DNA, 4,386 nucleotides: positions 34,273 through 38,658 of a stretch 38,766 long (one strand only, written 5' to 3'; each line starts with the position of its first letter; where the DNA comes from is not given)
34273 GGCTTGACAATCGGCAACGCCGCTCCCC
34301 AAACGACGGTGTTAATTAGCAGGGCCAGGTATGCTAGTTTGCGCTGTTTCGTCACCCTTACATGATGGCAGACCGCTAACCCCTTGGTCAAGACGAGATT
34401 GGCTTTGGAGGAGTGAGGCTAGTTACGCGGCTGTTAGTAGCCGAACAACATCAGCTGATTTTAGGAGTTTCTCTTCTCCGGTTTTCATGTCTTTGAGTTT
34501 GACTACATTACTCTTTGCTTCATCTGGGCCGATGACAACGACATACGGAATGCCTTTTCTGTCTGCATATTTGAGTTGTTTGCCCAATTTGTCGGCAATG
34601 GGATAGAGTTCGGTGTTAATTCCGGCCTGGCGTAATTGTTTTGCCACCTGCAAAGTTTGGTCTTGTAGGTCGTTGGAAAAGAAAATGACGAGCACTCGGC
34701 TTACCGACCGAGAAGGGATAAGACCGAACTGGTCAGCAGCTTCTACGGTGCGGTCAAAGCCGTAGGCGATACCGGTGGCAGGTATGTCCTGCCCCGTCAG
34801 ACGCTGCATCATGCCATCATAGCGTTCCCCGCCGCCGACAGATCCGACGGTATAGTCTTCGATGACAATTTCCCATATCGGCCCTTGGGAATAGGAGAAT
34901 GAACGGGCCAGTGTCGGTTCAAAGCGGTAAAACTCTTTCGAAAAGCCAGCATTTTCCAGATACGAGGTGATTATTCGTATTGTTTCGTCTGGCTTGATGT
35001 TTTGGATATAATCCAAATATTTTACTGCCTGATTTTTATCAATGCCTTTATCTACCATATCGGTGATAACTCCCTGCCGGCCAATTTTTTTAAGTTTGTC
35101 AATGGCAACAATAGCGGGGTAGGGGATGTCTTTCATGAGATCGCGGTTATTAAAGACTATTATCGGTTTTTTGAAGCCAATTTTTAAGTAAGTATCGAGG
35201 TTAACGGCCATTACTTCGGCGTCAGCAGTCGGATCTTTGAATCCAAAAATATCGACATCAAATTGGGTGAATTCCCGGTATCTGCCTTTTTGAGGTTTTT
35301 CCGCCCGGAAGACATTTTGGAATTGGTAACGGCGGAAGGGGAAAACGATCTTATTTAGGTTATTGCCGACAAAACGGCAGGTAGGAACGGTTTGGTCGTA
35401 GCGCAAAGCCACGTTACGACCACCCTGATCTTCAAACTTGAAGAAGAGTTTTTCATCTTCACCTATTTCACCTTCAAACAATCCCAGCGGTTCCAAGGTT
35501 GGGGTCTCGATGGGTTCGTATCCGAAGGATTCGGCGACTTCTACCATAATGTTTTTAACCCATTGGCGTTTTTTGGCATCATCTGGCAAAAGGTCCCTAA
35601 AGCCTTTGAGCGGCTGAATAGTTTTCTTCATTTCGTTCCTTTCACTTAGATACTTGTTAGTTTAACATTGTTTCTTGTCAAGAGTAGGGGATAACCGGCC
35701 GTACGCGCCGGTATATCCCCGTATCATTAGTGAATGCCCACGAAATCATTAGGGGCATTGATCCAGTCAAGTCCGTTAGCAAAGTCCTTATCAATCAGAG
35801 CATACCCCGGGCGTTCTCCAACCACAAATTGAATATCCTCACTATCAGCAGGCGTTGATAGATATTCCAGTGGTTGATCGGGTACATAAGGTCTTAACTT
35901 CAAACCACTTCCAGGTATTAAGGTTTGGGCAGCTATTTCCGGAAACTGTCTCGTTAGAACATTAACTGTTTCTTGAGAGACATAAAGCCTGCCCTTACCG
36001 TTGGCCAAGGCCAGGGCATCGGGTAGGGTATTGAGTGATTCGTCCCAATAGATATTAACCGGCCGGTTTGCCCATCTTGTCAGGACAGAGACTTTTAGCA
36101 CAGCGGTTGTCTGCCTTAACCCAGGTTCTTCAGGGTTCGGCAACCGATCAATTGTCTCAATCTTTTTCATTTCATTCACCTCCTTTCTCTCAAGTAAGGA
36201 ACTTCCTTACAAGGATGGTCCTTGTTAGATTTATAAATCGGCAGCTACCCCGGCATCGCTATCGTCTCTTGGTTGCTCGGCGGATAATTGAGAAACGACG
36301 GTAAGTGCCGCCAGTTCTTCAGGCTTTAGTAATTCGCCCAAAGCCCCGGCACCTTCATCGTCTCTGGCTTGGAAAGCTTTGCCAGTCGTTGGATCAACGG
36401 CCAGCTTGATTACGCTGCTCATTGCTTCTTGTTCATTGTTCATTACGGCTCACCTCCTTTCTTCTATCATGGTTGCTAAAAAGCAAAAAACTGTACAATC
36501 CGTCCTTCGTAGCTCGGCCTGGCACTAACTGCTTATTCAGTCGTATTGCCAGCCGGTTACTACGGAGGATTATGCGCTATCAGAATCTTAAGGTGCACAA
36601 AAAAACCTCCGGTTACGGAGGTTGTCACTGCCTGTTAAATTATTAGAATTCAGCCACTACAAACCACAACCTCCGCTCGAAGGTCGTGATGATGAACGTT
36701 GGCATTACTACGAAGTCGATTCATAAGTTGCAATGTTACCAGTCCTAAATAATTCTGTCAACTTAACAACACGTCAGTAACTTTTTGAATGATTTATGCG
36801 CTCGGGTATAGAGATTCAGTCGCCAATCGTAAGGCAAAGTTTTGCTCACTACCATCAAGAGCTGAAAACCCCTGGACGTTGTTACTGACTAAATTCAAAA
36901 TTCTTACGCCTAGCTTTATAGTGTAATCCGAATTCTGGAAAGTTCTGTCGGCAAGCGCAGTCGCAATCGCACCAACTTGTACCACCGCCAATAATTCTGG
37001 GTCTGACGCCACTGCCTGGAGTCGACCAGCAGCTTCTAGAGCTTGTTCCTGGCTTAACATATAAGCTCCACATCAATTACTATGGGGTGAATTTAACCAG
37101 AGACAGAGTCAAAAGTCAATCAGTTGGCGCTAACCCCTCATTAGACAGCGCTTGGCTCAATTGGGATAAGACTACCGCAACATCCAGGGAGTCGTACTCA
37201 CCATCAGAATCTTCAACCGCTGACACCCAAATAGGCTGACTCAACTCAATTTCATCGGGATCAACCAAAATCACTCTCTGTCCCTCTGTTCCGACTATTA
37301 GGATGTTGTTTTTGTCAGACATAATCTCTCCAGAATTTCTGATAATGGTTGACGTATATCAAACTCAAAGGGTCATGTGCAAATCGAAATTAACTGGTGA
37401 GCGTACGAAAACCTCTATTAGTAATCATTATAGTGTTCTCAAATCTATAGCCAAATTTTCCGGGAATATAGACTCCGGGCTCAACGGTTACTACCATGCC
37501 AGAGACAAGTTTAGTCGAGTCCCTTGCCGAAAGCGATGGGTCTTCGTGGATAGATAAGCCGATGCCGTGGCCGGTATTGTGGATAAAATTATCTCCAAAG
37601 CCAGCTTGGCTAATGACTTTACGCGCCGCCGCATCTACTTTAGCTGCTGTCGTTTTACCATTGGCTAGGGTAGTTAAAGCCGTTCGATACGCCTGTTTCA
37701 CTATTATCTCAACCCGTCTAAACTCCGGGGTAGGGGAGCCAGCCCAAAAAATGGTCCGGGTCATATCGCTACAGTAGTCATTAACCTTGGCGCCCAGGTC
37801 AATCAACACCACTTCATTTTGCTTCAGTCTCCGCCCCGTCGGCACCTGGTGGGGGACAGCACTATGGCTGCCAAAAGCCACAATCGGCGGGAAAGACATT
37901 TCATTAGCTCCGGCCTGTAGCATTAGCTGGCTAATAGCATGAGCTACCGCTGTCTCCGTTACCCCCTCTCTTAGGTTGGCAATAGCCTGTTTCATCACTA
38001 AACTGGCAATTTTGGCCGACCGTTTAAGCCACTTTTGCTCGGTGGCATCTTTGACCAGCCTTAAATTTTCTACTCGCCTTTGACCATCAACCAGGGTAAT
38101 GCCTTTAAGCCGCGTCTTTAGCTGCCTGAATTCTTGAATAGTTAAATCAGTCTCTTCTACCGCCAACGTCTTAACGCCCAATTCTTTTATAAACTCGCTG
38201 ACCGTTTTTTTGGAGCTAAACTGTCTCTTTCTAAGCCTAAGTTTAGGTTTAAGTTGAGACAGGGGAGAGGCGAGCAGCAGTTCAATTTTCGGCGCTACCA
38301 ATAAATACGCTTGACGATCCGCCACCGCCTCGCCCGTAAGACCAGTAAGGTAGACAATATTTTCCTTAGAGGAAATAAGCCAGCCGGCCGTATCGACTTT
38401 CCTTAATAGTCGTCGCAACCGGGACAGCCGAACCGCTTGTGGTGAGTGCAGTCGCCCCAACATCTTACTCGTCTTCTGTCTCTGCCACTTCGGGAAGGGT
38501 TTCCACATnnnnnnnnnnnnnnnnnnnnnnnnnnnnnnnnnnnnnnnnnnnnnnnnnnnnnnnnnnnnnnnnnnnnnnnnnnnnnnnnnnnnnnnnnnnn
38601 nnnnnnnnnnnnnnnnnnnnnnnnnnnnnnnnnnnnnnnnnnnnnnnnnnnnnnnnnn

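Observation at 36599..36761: Candidate histidine leader-peptide attenuator upstream of two orphan genes and hisS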

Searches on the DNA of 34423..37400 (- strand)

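Call 4: search_rna_families(source=window, start=35500, end=37200, threshold=evalue, max_evalue=10)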
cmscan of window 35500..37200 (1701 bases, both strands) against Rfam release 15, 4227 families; matches with E-value up to 10: 5.
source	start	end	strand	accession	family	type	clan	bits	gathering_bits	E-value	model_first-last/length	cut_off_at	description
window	36627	36721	+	RF01499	Afu_191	Gene; snRNA; snoRNA; CD-box;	-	19.4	60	3.1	1-93/93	no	A. fumigatus snoRNA Afu_191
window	36596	36650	-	RF01859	Phe_leader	Cis-reg; leader;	-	18.5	55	5.5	1-125/125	no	Phenylalanine leader peptide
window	36598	36677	-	RF00079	OmrA-B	Gene; sRNA;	-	18.2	40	2.2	1-87/87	no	OmrA-B family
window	36556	36645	+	RF02621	BSnc120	Gene; sRNA;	-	14.9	114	9.4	1-88/88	no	Brucella sRNA 120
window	36246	36406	+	RF01909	CDKN2B-AS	Gene; lncRNA;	-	14.9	80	9.5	1-150/150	no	CDKN2B antisense RNA 1 intronic convserved region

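Call 42: search_dna_similar(query=window:35640-37400:-, collection=phages, mode=distant, max_rows=10)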
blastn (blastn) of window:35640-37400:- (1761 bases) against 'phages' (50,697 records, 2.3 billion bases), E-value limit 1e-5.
No match.

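Call 63: search_rna_families(sources=[L121, L113, L117, L115, L126, L103, L119, L116, L118, L003, L011, L021], threshold=gathering)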
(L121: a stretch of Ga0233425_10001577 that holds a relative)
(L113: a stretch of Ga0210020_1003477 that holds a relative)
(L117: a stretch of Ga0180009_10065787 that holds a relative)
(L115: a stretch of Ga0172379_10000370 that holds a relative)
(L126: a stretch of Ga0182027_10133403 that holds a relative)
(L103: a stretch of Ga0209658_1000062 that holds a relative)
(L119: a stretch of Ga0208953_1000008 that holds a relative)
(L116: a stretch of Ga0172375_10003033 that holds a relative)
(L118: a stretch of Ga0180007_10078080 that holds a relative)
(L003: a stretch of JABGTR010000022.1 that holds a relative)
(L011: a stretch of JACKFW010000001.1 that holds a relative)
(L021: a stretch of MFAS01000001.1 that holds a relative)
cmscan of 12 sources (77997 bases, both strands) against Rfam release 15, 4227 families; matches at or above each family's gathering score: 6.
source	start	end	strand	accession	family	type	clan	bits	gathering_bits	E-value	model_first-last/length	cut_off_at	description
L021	855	1102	+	RF00230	T-box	Cis-reg; leader;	-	96.4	93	7.9e-20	1-219/219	no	T-box leader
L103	225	295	-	RF00005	tRNA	Gene; tRNA;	CL00001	61.8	29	6.8e-11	1-71/71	no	tRNA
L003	1225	1295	-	RF00005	tRNA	Gene; tRNA;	CL00001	61.8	29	6.8e-11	1-71/71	no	tRNA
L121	2874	2945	+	RF00005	tRNA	Gene; tRNA;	CL00001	55.9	29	2.9e-09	1-71/71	no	tRNA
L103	6619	6815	-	RF00234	glmS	Cis-reg; riboswitch;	-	55.5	37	5e-10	1-167/167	no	glmS glucosamine-6-phosphate activated ribozyme aptamer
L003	7619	7815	-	RF00234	glmS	Cis-reg; riboswitch;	-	55.5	37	5e-10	1-167/167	no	glmS glucosamine-6-phosphate activated ribozyme aptamer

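Call 65: search_rna_families(source=L021, start=700, end=1300, threshold=gathering, show_alignments=1)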
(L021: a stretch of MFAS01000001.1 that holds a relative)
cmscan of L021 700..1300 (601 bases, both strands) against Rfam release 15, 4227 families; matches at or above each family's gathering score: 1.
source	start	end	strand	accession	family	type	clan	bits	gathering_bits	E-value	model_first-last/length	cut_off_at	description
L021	855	1102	+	RF00230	T-box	Cis-reg; leader;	-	96.4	93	6.1e-22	1-219/219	no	T-box leader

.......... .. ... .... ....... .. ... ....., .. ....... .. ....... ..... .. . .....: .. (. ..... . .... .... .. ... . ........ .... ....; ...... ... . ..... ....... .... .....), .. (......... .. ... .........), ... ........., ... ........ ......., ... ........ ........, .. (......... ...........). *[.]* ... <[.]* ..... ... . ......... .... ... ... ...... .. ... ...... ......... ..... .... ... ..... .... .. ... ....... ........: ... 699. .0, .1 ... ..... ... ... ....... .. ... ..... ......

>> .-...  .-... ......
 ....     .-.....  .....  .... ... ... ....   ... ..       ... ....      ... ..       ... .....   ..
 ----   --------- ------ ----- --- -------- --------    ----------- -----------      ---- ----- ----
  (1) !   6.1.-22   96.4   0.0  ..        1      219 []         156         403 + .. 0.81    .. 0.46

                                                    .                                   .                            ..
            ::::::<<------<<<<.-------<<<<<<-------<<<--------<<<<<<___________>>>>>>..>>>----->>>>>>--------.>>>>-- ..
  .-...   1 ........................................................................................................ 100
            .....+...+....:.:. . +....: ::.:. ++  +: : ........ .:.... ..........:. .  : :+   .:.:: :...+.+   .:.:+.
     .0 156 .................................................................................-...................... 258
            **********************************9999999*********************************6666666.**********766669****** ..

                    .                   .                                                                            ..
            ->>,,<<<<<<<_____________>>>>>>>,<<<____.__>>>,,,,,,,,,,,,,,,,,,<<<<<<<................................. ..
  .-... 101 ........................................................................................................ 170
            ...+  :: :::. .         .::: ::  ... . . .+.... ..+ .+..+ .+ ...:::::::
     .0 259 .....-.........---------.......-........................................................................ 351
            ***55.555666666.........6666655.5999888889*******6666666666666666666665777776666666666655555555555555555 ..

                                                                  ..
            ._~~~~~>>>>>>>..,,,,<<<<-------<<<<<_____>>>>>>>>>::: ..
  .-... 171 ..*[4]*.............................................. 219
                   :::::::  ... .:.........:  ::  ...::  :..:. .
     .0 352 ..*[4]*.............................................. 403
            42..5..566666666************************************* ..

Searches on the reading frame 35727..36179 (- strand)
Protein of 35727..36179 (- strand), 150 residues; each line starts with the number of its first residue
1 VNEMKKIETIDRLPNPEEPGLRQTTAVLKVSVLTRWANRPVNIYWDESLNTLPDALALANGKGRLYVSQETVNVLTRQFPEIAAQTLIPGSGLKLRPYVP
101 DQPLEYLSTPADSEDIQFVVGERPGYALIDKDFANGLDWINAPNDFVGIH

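Call 10: search_protein_families(library=pfam, proteins=[window:35727-36179:-], max_evalue=0.01)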
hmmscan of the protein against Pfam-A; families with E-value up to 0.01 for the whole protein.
window:35727-36179:- (150 aa): 0 families

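Call 18: find_homologous_proteins(query=window:35727-36167:-, max_evalue=0.01)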
Query window:35727-36167:- (146 aa): 1 proteins with E <= 0.01 among 40 candidates.
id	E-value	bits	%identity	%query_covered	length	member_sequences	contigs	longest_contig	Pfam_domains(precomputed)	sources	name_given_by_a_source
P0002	1.4e-92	325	100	100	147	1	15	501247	-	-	-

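Call 28: search_protein_families(library=phrogs, proteins=[window:35727-36170:-], max_evalue=0.1)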
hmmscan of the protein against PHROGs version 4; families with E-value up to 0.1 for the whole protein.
window:35727-36170:- (147 aa): 0 families

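Call 48: predict_structure(protein=window:35727-36170:-)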
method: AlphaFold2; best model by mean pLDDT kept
length: 147 residues; sequences in the alignment: 1
mean_pLDDT: 46.2   pTM: 0.43
mean pLDDT of the five models: 46.2, 36.5, 32.8, 32.6, 28.3
residues with pLDDT >= 90: 0; 70-90: 5; 50-70: 59; < 50: 83
segments of 3 or more residues with pLDDT < 50: 1-13, 26-34, 77-120, 135-147
pLDDT, mean of each block of 10 residues (from residue 1): 30 58 51 53 68 55 60 51 33 34 30 38 54 44 28
secondary structure, 60 per line:
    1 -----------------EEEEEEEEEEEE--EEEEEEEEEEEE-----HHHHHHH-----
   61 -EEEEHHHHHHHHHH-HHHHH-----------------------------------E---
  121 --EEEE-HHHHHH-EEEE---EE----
elements in order: E18-29 E32-43 H49-55 E62-65 H66-75 H77-81 E123-126 H128-133 E135-138

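Call 67: search_solved_structures(query=window:35727-36170:-, max_evalue=10)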
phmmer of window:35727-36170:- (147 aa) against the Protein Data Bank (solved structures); distinct sequences matched with E-value up to 10: 2.
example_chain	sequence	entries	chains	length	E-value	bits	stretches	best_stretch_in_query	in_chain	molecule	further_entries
1iu8_A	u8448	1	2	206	0.97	12.5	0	91-115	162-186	Pyrrolidone-carboxylate peptidase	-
3cfy_A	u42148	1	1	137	1.6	11.8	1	91-141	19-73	Putative LuxO repressor protein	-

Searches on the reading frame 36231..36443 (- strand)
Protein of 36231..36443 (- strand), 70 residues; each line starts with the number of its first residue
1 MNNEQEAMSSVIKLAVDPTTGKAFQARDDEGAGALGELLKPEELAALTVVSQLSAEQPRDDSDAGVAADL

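Call 10: search_protein_families(library=pfam, proteins=[window:36231-36443:-], max_evalue=0.01)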
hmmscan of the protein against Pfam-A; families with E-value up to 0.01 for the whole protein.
window:36231-36443:- (70 aa): 0 families

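Call 13: find_encoding_contigs(protein=window:36231-36443:-, flank=3000, max_places=10)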
Protein window:36231-36443:- (70 aa): 22 contigs read that carry it; 10 places shown.
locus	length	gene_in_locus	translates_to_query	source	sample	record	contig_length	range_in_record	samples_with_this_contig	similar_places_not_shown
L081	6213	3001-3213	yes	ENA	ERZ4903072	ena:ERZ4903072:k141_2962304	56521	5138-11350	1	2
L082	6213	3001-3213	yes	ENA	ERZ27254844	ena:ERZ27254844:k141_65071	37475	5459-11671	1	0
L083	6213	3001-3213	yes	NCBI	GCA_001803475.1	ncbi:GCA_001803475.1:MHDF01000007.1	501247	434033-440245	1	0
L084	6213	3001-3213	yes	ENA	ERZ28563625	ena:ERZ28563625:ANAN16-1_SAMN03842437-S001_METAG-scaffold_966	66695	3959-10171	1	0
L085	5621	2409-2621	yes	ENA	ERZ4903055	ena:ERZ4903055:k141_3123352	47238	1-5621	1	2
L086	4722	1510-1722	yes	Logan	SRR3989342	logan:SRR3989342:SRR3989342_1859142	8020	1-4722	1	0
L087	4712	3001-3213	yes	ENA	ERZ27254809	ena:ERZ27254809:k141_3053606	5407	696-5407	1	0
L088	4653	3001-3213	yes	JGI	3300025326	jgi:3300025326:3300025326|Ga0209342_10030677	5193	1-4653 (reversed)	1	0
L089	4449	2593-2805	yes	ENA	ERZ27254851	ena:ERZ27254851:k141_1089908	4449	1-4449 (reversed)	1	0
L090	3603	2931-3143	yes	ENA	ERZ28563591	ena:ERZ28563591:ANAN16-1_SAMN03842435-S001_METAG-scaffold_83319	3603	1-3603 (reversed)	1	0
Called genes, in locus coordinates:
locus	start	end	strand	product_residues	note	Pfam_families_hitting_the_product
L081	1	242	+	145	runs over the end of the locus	PF09136:Glucodextran_B (weak)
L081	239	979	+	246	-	-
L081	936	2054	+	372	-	PF01321:Creatinase_N, PF00557:Peptidase_M24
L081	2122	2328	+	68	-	-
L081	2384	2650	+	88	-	-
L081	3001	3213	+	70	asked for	-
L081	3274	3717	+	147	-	-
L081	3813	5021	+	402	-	PF13393:tRNA-synt_His, PF00587:tRNA-synt_2b, PF03129:HGTP_anticodon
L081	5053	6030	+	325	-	PF00892:EamA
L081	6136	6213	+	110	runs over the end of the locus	PF01197:Ribosomal_L31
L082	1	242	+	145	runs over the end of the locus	PF09136:Glucodextran_B (weak)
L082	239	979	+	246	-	-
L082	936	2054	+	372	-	PF01321:Creatinase_N, PF00557:Peptidase_M24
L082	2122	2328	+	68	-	-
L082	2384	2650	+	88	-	-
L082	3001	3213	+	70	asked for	-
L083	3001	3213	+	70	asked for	-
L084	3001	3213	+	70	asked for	-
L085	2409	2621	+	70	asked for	-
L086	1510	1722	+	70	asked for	-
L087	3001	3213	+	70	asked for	-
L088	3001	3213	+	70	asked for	-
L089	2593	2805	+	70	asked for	-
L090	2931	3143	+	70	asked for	-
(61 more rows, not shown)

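Call 27: find_homologous_proteins(query=window:36231-36443:-, max_evalue=0.01)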
Query window:36231-36443:- (70 aa): 1 proteins with E <= 0.01 among 3 candidates.
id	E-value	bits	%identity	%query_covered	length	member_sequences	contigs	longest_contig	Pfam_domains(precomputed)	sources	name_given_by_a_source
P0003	4.0e-35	136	100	100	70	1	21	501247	-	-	-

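Call 28: search_protein_families(library=phrogs, proteins=[window:36231-36443:-], max_evalue=0.1)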
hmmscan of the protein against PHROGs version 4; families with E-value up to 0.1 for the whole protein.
window:36231-36443:- (70 aa): 0 families

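Call 68: search_solved_structures(query=window:36231-36443:-, max_evalue=10)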
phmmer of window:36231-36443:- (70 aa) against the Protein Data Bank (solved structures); distinct sequences matched with E-value up to 10: 0.

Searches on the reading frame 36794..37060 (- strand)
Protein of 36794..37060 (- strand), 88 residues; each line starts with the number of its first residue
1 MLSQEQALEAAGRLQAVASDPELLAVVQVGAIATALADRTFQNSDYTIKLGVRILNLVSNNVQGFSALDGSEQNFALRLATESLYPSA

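Call 10: search_protein_families(library=pfam, proteins=[window:36794-37060:-], max_evalue=0.01)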
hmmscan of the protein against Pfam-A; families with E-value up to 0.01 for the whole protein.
window:36794-37060:- (88 aa): 0 families

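Call 14: find_encoding_contigs(protein=window:36794-37060:-, flank=3000, max_places=10)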
Protein window:36794-37060:- (88 aa): 22 contigs read that carry it; 10 places shown.
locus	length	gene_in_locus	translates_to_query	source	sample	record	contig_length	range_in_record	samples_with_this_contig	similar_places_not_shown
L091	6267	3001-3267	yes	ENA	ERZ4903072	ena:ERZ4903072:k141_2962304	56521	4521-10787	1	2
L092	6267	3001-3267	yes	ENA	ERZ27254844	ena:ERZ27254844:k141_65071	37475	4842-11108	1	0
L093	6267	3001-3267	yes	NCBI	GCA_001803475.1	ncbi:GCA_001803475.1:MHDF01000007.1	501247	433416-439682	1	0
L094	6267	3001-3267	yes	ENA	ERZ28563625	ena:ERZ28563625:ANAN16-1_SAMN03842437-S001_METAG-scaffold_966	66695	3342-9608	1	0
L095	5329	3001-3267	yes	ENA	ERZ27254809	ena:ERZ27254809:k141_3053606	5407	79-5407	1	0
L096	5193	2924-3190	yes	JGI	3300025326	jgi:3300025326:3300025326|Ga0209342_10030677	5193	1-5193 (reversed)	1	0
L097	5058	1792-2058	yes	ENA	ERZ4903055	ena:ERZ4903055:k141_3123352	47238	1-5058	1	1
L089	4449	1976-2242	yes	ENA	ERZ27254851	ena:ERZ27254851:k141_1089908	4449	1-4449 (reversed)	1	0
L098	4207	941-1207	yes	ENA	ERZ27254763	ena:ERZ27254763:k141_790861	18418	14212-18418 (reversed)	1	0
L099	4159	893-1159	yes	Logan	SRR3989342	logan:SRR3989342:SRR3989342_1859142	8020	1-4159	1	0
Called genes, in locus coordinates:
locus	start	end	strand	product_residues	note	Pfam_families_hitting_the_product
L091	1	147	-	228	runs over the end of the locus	PF13483:Lactamase_B_3, PF12706:Lactamase_B_2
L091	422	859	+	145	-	PF09136:Glucodextran_B (weak)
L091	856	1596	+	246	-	-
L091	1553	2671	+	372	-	PF01321:Creatinase_N, PF00557:Peptidase_M24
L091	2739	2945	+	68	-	-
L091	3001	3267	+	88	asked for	-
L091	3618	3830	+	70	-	-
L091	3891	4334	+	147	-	-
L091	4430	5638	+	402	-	PF13393:tRNA-synt_His, PF00587:tRNA-synt_2b, PF03129:HGTP_anticodon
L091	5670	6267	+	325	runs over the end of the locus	PF00892:EamA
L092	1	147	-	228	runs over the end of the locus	PF13483:Lactamase_B_3, PF12706:Lactamase_B_2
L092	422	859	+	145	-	PF09136:Glucodextran_B (weak)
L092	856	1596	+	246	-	-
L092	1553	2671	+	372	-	PF01321:Creatinase_N, PF00557:Peptidase_M24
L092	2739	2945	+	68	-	-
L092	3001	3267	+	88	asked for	-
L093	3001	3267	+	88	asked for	-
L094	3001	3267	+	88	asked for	-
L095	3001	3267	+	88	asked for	-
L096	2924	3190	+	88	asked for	-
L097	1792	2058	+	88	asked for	-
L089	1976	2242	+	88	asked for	-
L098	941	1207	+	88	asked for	-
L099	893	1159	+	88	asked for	-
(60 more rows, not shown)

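Call 17: find_homologous_proteins(query=window:36794-37060:-, max_evalue=0.01)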
Query window:36794-37060:- (88 aa): 1 proteins with E <= 0.01 among 14 candidates.
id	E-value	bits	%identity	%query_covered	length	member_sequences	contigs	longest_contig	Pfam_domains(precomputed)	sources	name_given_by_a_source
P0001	2.2e-46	172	100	100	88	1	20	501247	-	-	-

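Call 28: search_protein_families(library=phrogs, proteins=[window:36794-37060:-], max_evalue=0.1)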
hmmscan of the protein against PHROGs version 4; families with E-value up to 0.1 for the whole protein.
window:36794-37060:- (88 aa): 1 family
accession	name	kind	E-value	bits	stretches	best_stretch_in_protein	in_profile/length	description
phrog_33163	-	unknown function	0.078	14.2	1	40-64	31-55/72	-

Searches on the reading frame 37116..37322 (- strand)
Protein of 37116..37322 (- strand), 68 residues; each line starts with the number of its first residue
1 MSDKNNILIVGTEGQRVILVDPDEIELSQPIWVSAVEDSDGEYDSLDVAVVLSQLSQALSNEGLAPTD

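Call 10: search_protein_families(library=pfam, proteins=[window:37116-37322:-], max_evalue=0.01)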
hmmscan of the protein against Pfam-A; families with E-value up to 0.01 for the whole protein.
window:37116-37322:- (68 aa): 0 families

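Call 28: search_protein_families(library=phrogs, proteins=[window:37116-37322:-], max_evalue=0.1)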
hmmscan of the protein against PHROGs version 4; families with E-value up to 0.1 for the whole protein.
window:37116-37322:- (68 aa): 1 family
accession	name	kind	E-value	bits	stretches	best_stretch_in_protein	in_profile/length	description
phrog_6631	-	unknown function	0.027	15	1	12-47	185-217/251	-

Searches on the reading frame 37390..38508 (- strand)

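Call 10: search_protein_families(library=pfam, proteins=[window:37390-38508:-], max_evalue=0.01)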
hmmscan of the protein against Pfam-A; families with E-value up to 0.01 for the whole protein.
window:37390-38508:- (372 aa): 2 families
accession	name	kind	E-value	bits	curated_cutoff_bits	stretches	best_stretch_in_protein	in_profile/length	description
PF00557.29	Peptidase_M24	-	3.1e-65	220.3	23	1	161-364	3-208/208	Metallopeptidase family M24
PF01321.24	Creatinase_N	-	3.2e-13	50.7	22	1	27-152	1-128/128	Creatinase/Prolidase N-terminal domain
